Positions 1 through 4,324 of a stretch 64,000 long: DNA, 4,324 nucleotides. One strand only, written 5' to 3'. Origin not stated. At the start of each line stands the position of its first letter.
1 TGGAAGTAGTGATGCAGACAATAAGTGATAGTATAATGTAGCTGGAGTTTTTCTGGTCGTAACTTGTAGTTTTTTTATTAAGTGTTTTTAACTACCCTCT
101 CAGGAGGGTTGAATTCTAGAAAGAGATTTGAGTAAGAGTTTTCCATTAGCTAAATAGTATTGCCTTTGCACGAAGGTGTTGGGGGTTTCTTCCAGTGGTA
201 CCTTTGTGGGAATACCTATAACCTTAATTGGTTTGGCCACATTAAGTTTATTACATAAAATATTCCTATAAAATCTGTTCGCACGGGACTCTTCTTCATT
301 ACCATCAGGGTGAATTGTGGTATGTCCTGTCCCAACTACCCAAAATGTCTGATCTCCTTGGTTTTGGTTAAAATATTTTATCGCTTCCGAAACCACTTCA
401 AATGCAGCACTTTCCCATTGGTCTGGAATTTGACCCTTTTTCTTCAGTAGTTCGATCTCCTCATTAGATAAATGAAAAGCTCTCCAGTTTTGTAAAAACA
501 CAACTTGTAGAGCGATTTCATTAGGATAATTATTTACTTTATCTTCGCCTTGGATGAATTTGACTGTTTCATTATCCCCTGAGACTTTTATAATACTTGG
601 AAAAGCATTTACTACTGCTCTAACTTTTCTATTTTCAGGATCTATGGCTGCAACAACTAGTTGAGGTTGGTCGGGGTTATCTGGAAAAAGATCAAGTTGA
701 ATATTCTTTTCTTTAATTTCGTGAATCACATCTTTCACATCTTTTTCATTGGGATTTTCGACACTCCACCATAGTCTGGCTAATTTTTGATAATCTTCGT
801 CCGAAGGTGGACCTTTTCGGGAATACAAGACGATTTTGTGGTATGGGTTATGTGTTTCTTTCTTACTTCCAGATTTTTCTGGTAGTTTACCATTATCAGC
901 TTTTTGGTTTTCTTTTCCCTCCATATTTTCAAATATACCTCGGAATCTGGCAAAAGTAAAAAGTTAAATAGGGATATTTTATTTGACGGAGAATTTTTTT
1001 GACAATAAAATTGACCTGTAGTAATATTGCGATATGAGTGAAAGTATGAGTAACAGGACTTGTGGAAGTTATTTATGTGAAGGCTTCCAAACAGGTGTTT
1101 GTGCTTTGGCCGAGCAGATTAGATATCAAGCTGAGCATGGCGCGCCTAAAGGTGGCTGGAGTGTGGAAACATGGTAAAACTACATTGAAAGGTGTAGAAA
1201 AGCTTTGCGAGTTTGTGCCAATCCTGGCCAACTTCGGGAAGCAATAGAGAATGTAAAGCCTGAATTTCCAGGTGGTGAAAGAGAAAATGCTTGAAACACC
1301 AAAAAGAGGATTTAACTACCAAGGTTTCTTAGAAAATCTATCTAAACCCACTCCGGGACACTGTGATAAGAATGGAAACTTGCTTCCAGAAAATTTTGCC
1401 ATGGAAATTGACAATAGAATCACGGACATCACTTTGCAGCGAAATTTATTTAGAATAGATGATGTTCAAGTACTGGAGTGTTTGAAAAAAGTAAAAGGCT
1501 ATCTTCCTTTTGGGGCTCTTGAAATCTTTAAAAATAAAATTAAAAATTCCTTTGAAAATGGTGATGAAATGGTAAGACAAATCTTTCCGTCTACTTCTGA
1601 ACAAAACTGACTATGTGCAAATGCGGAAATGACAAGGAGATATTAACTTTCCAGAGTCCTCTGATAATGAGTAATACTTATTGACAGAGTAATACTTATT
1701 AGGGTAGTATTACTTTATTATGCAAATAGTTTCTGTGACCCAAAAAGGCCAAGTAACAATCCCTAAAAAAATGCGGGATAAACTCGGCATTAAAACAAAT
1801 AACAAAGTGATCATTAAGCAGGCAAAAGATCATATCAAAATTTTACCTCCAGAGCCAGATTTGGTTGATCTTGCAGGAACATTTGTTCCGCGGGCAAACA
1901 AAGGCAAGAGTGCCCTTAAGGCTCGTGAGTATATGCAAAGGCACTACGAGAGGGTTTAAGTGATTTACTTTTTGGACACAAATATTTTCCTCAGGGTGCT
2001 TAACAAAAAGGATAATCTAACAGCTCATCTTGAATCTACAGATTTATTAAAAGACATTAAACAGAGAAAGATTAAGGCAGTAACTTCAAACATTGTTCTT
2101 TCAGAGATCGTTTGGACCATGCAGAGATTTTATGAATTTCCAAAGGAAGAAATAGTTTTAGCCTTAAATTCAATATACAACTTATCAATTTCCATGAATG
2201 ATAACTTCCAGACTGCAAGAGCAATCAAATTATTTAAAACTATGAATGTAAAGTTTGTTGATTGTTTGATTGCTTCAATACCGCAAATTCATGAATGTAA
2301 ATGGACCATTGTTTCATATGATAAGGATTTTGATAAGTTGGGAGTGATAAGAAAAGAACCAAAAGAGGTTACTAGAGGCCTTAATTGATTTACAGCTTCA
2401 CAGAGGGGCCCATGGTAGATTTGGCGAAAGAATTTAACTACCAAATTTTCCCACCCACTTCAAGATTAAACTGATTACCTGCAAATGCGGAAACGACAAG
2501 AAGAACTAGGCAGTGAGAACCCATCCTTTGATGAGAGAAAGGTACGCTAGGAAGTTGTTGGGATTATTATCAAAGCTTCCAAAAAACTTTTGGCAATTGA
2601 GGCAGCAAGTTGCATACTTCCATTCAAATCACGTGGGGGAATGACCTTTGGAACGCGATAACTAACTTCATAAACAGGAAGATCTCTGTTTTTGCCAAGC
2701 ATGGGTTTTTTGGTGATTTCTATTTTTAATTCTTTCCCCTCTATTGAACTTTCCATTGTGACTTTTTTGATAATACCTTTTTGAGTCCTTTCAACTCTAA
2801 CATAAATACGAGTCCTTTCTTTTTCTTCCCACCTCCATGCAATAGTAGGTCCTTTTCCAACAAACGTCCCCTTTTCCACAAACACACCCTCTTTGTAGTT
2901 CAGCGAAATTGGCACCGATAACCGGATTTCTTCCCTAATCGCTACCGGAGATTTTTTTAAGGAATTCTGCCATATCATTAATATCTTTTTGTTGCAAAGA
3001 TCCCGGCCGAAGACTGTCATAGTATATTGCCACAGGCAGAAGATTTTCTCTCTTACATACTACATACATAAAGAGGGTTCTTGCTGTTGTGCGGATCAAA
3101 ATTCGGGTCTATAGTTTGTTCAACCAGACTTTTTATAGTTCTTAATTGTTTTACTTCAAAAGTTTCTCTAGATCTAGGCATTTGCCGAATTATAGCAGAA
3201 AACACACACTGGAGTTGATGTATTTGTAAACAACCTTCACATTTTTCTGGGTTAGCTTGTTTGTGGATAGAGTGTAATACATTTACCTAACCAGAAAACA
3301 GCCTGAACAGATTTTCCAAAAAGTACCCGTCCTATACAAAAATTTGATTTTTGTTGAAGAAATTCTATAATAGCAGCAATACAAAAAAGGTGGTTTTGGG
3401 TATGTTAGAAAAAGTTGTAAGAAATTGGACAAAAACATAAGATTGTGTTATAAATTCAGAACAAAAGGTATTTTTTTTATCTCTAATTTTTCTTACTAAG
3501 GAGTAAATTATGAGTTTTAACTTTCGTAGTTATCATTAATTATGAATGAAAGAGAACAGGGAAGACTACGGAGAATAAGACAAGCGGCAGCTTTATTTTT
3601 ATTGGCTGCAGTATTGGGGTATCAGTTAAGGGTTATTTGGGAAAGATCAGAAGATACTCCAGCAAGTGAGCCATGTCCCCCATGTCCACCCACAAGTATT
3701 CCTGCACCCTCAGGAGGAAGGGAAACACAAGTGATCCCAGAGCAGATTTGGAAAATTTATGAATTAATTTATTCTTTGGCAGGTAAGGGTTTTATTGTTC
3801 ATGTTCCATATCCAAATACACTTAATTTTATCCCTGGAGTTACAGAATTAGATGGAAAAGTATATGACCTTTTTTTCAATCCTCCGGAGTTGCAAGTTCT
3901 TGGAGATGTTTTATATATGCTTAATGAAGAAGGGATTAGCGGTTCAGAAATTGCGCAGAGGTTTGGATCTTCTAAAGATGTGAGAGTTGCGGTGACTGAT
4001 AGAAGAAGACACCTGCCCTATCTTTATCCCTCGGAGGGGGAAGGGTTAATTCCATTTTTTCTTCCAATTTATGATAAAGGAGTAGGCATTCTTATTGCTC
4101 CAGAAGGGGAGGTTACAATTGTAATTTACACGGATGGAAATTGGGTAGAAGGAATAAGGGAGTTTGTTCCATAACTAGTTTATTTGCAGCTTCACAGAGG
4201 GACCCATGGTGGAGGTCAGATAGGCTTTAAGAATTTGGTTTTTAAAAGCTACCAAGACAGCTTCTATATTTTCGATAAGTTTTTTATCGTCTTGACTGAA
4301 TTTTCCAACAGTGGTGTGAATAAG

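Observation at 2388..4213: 1.75-kb islet bounded by a duplicated rplA 3' end, at the point where rplJ-rplL should follow rplA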

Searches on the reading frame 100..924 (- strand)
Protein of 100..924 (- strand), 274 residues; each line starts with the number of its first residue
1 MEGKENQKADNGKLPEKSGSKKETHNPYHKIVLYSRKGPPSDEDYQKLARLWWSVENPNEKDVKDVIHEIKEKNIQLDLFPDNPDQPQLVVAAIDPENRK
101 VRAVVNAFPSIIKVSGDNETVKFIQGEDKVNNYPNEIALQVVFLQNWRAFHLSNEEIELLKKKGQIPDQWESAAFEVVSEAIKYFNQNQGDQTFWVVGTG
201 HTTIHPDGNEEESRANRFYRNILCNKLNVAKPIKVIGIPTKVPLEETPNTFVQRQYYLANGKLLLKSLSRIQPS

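Call 7: search_protein_families(library=pfam, proteins=[window:100-924:-], max_evalue=0.1)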
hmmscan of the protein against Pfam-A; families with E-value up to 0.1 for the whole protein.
window:100-924:- (274 aa): 1 family
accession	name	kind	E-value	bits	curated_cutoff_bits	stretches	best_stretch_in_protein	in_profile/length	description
PF18975.6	DUF5711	-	0.02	14.6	26.3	1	84-170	149-230/344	Family of unknown function (DUF5711)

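Call 46: search_protein_families(library=phrogs, proteins=[window:100-924:-], max_evalue=0.01)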
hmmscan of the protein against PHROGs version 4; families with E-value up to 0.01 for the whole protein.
window:100-924:- (274 aa): 0 families

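Call 47: search_protein_families(library=padloc, proteins=[window:100-924:-], max_evalue=0.01)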
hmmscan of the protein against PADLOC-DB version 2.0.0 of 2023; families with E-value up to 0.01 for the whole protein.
window:100-924:- (274 aa): 0 families

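Call 69: find_related_loci(query=window:100-924:-, collection=viral_contigs, flank=3000)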
Query window:100-924:- (274 aa) in viral_contigs; peptide patterns used: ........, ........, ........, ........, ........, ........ (x = any residue, [..] = any of these).
4 stretches matched a pattern, but none encodes a relative of the query by tblastn (E <= 1e-3).
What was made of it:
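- Tried and rejected: ORF274 has none in viral contigs (call 69).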

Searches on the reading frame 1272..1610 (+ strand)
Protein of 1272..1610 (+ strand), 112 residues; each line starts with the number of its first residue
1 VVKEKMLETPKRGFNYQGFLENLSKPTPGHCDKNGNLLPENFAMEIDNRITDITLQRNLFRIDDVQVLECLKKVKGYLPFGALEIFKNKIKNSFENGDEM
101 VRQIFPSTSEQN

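Call 7: search_protein_families(library=pfam, proteins=[window:1272-1610:+], max_evalue=0.1)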
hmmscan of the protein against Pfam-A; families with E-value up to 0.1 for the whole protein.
window:1272-1610:+ (112 aa): 0 families

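Call 27: find_homologous_proteins(query=window:1272-1610:+, max_evalue=0.001)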
Query window:1272-1610:+ (112 aa): 1 proteins with E <= 0.001 among 6 candidates.
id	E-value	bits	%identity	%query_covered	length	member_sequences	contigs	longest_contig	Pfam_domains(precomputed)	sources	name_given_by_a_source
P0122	4.8e-66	238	100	96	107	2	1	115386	-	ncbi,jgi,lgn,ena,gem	-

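Call 46: search_protein_families(library=phrogs, proteins=[window:1272-1610:+], max_evalue=0.01)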
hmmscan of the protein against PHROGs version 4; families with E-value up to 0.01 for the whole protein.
window:1272-1610:+ (112 aa): 0 families

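Call 47: search_protein_families(library=padloc, proteins=[window:1272-1610:+], max_evalue=0.01)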
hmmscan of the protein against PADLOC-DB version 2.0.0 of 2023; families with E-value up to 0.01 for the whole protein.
window:1272-1610:+ (112 aa): 0 families

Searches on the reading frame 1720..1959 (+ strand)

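Call 7: search_protein_families(library=pfam, proteins=[window:1720-1959:+], max_evalue=0.1)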
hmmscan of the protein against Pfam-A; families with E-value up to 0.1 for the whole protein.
window:1720-1959:+ (79 aa): 3 families
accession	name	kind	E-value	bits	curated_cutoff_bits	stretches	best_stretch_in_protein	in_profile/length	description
PF04014.23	MazE_antitoxin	-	9.3e-10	38.8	24.7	1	3-44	1-43/48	Antidote-toxin recognition MazE, bacterial antitoxin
PF15937.10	PrlF_antitoxin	-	0.011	16.4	32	1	5-35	3-33/99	prlF antitoxin for toxin YhaV_toxin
PF03152.21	UFD1_N1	-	0.065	13.2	29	1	7-36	66-95/97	Ubiquitin fusion degradation protein UFD1, N-terminal subdomain 1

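Call 46: search_protein_families(library=phrogs, proteins=[window:1720-1959:+], max_evalue=0.01)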
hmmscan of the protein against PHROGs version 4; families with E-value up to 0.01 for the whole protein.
window:1720-1959:+ (79 aa): 2 families
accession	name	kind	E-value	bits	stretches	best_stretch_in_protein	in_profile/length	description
phrog_4681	-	moron, auxiliary metabolic gene and host takeover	5.9e-05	23.9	1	6-39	10-43/87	antitoxin from a toxin-antitoxin system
phrog_4921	-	unknown function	0.001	20.1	1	3-38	21-56/116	-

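Call 47: search_protein_families(library=padloc, proteins=[window:1720-1959:+], max_evalue=0.01)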
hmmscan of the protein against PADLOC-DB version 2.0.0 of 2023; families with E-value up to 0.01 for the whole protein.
window:1720-1959:+ (79 aa): 0 families

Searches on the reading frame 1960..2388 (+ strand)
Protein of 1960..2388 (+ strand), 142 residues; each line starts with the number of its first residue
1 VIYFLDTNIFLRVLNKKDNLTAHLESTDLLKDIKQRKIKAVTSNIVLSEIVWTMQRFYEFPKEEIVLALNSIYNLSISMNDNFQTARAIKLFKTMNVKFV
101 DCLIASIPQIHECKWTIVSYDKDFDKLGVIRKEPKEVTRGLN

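Call 7: search_protein_families(library=pfam, proteins=[window:1960-2388:+], max_evalue=0.1)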
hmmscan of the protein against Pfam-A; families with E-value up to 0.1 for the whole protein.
window:1960-2388:+ (142 aa): 2 families
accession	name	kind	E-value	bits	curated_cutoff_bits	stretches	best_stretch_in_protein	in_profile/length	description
PF01850.27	PIN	-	7.1e-13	49.7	23.6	1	3-128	1-118/120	PIN domain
PF16289.11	PIN_12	-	0.00043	21.2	32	1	4-61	2-56/172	PIN domain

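Call 46: search_protein_families(library=phrogs, proteins=[window:1960-2388:+], max_evalue=0.01)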
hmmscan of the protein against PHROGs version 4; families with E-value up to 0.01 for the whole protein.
window:1960-2388:+ (142 aa): 0 families

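Call 47: search_protein_families(library=padloc, proteins=[window:1960-2388:+], max_evalue=0.01)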
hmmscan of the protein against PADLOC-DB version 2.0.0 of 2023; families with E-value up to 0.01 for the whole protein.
window:1960-2388:+ (142 aa): 0 families

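Call 58: find_related_loci(query=window:1960-2388:+, collection=metagenome_contigs, flank=5000)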
Query window:1960-2388:+ (142 aa) in metagenome_contigs; peptide patterns used: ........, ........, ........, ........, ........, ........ (x = any residue, [..] = any of these).
369 stretches matched a pattern; 178 encode a relative of the query (tblastn E <= 1e-3); the best 80 are kept; 80 distinct loci.
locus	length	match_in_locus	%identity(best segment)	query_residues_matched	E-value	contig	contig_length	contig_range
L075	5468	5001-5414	50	1-137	5e-41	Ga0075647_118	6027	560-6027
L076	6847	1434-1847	50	1-137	6e-41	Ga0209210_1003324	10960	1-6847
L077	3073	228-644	49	1-138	8e-40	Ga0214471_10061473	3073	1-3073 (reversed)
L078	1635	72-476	51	3-137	6e-40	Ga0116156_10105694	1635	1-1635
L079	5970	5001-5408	46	4-139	5e-39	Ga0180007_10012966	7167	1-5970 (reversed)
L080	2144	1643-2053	51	3-139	6e-39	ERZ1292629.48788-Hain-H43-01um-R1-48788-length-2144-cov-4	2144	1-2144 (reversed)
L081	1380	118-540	54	1-141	7e-40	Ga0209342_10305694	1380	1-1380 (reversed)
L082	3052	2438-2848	51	1-137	1e-38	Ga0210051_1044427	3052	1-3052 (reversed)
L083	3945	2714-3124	51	1-137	1e-38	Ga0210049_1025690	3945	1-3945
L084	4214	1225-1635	51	1-137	1e-38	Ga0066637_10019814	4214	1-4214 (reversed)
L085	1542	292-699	45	4-139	7e-38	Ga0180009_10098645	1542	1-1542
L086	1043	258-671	46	1-137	3e-39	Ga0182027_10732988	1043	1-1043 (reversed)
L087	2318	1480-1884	51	3-137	2e-37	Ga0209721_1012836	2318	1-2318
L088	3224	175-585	49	1-139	1e-37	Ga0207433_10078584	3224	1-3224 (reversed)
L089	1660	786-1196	47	3-139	6e-38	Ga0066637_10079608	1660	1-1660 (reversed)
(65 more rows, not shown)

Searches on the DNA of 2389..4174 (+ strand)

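Call 70: search_dna_similar(query=window:2389-4174:+, collection=phages, mode=distant, max_rows=5)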
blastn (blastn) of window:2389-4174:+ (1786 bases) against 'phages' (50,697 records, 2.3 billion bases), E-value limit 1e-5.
No match.

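Call 71: search_dna_similar(query=window:2389-4174:+, collection=plasmids, mode=distant, max_rows=5)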
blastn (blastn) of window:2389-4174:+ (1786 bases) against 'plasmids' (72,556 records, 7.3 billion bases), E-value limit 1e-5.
No match.
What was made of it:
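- On Integrative element targeting the 3' end of a gene (ICE/IME/CIME/prophage-type island): No phage or plasmid DNA match (calls 70, 71).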

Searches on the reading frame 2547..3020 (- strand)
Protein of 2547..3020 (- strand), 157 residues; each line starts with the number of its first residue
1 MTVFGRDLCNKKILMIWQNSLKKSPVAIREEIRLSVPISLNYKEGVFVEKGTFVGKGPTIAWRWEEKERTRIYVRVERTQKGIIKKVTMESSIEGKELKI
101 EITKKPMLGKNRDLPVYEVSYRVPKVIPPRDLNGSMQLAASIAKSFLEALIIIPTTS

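Call 7: search_protein_families(library=pfam, proteins=[window:2547-3020:-], max_evalue=0.1)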
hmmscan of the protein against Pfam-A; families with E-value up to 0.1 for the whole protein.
window:2547-3020:- (157 aa): 0 families

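Call 33: search_protein_representatives(protein=window:2547-3020:-)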
Query: 157 residues. Proteins with E-value up to 0.001 (for the whole library): 1; up to 1e-10: 1; up to 1e-30: 1. The best 1 are listed.
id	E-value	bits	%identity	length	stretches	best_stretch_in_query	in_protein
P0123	9.9e-86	301.2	100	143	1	15-157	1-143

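Call 46: search_protein_families(library=phrogs, proteins=[window:2547-3020:-], max_evalue=0.01)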
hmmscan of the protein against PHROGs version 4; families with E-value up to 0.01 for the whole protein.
window:2547-3020:- (157 aa): 0 families

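Call 47: search_protein_families(library=padloc, proteins=[window:2547-3020:-], max_evalue=0.01)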
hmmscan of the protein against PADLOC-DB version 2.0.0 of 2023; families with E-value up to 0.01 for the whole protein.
window:2547-3020:- (157 aa): 0 families

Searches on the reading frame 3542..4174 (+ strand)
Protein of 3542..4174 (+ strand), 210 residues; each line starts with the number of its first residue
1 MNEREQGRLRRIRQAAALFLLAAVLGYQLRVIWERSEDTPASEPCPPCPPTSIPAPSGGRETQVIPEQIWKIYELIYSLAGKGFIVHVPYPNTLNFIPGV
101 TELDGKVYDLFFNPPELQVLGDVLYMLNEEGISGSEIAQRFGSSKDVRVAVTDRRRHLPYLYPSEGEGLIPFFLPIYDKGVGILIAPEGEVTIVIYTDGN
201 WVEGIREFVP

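Call 7: search_protein_families(library=pfam, proteins=[window:3542-4174:+], max_evalue=0.1)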
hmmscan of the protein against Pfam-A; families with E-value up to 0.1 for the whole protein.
window:3542-4174:+ (210 aa): 1 family
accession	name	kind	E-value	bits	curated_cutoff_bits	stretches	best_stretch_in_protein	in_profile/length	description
PF08279.18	HTH_11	-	0.091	13.1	25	0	122-144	4-28/55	HTH domain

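Call 21: find_homologous_proteins(query=window:3542-4174:+, max_evalue=0.001)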
Query window:3542-4174:+ (210 aa): 1 proteins with E <= 0.001 among 562 candidates.
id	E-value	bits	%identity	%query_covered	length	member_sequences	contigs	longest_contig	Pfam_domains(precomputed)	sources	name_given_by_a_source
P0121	2.4e-138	477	100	100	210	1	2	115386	-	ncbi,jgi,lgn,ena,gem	-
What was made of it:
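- Tried and rejected: ORF210, ORF112 and ORF157 have only self hits (calls 21, 27, 33).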

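Call 46: search_protein_families(library=phrogs, proteins=[window:3542-4174:+], max_evalue=0.01)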
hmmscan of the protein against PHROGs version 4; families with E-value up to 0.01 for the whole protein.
window:3542-4174:+ (210 aa): 0 families

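Call 47: search_protein_families(library=padloc, proteins=[window:3542-4174:+], max_evalue=0.01)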
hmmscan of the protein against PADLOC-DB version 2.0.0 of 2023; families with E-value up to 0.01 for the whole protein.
window:3542-4174:+ (210 aa): 0 families

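Call 53: predict_structure(protein=window:3542-4174:+)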
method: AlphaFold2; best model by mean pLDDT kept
length: 210 residues; sequences in the alignment: 1
mean_pLDDT: 44.8   pTM: 0.27
mean pLDDT of the five models: 44.8, 40.9, 40.2, 36.1, 31.3
residues with pLDDT >= 90: 25; 70-90: 9; 50-70: 23; < 50: 153
segments of 3 or more residues with pLDDT < 50: 43-119, 133-135, 141-210
pLDDT, mean of each block of 10 residues (from residue 1): 87 96 95 71 45 29 33 44 30 26 26 42 53 50 36 29 28 30 32 33 26
secondary structure, 60 per line:
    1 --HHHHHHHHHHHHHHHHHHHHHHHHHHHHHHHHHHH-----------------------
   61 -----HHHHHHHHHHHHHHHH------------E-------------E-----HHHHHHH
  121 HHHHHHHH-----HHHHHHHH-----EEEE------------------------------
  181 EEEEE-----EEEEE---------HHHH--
elements in order: H3-37 H66-81 H114-128 H134-141 E147-150 E181-185 E191-195 H205-208
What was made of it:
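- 3542..4174 (+): ORF210, ORFan with an N-terminal helix/TM anchor and a CPPCPP linker. Its stop abuts the rplA stop. In the AF2 model only residues 1-35 are confident (call 53).
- Tried and rejected: Structure of ORF210 without an alignment. pLDDT is 44.8, so the model is unusable and no fold search was run (call 53).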
